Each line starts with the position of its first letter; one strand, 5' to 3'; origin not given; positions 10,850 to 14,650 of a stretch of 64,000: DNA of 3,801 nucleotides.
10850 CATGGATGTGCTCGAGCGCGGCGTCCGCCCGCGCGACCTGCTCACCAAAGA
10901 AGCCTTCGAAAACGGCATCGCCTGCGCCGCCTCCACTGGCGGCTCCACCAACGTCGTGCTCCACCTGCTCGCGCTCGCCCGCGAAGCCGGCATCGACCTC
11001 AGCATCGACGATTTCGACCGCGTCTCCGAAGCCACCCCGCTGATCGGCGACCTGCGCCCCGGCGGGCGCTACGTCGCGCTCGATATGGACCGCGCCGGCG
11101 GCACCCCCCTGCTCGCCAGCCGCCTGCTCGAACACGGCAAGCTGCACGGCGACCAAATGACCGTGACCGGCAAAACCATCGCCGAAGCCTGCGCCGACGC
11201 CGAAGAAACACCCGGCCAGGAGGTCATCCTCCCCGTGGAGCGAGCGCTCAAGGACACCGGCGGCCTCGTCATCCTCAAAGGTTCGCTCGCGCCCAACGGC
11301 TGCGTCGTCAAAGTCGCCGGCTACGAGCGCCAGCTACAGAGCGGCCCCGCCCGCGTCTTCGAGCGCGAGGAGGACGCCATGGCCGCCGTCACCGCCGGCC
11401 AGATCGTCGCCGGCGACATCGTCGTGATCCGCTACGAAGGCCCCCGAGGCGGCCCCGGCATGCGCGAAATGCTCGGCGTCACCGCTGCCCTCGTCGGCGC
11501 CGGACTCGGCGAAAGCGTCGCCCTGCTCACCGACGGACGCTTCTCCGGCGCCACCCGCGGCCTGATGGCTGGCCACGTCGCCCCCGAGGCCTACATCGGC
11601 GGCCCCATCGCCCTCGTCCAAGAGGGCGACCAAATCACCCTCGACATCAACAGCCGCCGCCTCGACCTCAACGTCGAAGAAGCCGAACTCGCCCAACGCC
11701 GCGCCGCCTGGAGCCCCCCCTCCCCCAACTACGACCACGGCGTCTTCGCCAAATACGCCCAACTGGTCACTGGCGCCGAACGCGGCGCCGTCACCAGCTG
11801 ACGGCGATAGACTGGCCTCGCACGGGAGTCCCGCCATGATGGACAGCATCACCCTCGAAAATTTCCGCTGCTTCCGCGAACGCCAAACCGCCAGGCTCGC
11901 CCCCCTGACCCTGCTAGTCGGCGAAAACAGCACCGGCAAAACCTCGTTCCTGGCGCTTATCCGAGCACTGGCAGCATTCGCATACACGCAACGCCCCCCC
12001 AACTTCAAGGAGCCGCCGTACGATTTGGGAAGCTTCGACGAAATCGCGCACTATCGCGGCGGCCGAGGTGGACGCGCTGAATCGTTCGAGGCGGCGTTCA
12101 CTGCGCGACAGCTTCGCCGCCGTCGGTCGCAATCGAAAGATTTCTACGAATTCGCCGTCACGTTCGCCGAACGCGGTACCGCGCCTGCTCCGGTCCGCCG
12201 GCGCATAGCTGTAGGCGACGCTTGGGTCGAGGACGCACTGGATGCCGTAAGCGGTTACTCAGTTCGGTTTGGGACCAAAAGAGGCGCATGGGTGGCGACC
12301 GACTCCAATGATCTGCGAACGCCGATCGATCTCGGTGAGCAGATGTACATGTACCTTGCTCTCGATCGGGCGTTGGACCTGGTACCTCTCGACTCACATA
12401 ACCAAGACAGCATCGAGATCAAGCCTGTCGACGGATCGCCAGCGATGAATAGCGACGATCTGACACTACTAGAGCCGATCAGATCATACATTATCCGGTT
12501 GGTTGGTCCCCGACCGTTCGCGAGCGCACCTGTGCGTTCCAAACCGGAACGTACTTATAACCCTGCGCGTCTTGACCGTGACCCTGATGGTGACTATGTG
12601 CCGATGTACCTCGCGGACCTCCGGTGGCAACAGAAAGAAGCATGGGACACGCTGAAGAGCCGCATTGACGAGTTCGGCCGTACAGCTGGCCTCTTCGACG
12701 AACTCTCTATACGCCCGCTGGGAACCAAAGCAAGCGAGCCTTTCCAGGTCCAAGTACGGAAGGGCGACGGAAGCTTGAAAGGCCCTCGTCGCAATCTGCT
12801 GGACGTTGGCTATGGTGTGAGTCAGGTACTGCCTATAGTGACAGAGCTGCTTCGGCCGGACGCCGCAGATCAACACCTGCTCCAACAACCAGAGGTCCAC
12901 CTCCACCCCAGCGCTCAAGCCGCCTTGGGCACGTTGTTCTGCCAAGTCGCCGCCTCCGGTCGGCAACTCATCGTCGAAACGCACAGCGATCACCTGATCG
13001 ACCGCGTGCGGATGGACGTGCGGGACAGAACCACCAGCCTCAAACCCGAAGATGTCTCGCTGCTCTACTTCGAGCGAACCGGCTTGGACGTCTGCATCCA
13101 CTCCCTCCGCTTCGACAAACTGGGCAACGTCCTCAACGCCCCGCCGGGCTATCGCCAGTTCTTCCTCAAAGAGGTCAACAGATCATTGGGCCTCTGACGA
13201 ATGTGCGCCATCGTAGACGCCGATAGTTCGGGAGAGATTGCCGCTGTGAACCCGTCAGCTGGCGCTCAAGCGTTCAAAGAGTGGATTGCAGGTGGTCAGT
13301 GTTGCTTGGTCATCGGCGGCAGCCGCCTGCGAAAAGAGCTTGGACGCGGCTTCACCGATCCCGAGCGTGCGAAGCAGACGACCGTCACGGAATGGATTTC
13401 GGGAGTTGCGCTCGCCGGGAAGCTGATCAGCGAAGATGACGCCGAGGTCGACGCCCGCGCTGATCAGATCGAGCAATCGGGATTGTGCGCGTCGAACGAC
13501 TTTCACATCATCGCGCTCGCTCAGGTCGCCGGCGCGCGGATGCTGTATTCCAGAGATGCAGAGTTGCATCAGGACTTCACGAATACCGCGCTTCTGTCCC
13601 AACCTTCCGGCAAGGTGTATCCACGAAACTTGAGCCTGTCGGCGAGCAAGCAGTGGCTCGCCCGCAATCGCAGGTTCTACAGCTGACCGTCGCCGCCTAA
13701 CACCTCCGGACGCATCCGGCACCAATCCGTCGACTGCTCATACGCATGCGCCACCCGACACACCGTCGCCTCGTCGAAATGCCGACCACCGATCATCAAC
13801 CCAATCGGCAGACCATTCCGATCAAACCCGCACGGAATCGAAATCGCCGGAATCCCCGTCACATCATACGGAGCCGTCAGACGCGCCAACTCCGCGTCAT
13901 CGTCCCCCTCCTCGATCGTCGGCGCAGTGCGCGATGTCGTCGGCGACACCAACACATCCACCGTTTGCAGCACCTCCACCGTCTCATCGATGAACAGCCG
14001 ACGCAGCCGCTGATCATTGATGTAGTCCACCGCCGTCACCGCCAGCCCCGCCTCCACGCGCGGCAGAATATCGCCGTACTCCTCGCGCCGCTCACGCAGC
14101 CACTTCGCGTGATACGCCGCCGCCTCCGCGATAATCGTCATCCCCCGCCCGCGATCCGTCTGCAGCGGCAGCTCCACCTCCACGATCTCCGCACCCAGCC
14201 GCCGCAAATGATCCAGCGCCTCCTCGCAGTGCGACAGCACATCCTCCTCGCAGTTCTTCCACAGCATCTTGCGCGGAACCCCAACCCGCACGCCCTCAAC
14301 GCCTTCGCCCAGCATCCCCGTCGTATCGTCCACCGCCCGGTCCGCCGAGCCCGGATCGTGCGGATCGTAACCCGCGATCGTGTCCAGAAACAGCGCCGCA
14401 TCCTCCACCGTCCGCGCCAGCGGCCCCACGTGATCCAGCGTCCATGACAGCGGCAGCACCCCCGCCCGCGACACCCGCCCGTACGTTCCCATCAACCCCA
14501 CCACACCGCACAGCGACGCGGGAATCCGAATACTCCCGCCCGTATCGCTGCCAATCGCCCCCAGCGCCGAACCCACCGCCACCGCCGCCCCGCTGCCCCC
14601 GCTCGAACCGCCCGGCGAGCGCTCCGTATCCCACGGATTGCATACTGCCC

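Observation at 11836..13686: Low-GC two-gene islet: ABC/OLD-type AAA ATPase plus PIN-like nuclease (Septu/Gabija/PARIS-like logic, different nuclease)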

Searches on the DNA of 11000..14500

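Call 100: search_rna_families(source=window, start=11000, end=14500, threshold=gathering)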
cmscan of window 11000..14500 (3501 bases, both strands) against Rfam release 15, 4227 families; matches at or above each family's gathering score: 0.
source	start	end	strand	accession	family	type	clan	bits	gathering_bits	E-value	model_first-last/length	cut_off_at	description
